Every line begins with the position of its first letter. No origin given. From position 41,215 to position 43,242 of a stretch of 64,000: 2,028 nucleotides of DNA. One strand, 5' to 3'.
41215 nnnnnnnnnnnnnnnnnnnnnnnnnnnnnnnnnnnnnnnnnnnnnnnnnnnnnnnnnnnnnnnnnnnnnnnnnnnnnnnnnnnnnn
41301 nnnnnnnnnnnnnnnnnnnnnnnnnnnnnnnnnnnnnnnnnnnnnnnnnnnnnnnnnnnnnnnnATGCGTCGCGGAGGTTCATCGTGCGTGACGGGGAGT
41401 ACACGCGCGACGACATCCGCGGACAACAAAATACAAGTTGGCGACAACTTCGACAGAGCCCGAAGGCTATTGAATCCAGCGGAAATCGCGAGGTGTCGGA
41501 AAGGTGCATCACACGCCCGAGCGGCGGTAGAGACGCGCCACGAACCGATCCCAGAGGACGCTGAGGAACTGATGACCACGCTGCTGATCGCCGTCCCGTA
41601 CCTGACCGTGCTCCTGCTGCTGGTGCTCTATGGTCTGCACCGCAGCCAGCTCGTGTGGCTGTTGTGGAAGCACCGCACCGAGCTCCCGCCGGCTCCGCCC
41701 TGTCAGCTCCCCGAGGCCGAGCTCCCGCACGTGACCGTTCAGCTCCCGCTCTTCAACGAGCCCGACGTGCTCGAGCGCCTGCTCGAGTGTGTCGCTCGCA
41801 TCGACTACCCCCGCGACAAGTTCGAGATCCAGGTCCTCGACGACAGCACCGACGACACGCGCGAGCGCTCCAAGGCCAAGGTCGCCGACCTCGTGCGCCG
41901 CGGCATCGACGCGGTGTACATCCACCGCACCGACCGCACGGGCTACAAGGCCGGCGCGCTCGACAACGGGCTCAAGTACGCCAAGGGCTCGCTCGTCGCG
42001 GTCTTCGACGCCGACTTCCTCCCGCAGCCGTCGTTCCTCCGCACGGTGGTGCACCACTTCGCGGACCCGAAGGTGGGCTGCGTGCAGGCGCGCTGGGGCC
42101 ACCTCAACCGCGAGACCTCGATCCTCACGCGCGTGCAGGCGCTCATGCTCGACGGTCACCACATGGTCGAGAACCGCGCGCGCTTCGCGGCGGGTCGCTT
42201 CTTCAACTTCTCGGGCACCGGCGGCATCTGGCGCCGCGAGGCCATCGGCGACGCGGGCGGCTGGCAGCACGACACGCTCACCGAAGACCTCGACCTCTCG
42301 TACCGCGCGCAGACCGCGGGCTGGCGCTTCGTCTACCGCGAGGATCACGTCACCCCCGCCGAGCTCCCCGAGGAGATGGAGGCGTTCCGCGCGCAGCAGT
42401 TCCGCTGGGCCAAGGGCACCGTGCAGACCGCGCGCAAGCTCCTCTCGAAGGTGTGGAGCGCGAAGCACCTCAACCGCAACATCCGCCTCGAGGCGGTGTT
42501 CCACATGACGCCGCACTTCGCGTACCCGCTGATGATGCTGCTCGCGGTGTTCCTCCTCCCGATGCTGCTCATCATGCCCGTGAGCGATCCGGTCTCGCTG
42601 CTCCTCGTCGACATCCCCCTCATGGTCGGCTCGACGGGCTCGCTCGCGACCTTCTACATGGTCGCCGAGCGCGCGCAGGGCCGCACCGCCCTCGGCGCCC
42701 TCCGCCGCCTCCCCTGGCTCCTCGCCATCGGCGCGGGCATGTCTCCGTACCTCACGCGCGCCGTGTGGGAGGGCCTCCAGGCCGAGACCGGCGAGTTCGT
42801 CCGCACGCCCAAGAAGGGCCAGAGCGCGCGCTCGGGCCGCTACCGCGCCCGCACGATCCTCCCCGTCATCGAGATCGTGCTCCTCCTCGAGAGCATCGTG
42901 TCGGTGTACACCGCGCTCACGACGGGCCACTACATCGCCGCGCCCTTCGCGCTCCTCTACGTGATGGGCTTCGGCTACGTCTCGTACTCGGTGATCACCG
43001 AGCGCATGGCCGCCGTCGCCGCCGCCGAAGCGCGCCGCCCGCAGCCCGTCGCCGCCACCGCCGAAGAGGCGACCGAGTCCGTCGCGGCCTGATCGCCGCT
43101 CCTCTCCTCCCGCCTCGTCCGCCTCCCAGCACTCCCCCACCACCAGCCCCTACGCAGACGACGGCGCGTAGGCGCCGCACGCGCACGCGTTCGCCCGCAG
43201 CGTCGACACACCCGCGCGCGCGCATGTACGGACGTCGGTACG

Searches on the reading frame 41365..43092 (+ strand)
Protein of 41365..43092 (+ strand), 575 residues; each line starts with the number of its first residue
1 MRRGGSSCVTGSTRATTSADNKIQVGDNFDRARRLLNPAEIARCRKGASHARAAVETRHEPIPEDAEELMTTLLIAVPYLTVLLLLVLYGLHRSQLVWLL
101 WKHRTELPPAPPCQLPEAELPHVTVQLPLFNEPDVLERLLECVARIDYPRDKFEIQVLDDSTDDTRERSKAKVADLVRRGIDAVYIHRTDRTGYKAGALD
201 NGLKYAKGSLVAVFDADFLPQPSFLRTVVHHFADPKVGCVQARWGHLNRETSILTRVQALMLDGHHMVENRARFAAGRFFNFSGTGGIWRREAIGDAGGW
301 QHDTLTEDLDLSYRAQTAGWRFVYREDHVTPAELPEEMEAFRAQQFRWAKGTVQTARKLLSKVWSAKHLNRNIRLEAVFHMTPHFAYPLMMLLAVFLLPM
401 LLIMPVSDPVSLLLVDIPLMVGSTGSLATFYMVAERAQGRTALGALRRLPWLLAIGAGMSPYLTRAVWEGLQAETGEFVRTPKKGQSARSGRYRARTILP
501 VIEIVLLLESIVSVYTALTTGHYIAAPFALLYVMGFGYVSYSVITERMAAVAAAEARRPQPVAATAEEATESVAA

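Call 12: search_protein_families(library=pfam, proteins=[window:41365-43092:+], max_evalue=0.01)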
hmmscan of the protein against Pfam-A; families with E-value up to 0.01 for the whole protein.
window:41365-43092:+ (575 aa): 5 families
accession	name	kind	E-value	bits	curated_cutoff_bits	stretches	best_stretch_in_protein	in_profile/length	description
PF13641.12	Glyco_tranf_2_3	-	3.5e-30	106.1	27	1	121-351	1-230/230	Glycosyltransferase like family 2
PF13632.12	Glyco_trans_2_3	-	4.4e-25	89.1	27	1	211-404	2-195/198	Glycosyl transferase family group 2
PF00535.33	Glycos_transf_2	-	4.2e-19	69.5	23.3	1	125-265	2-135/168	Glycosyl transferase family 2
PF13506.12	Glyco_transf_21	-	1.3e-15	57.8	21.7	1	191-350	14-174/174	Glycosyl transferase family 21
PF03552.20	Cellulose_synt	-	0.0052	15.8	24.7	0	295-401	412-520/722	Cellulose synthase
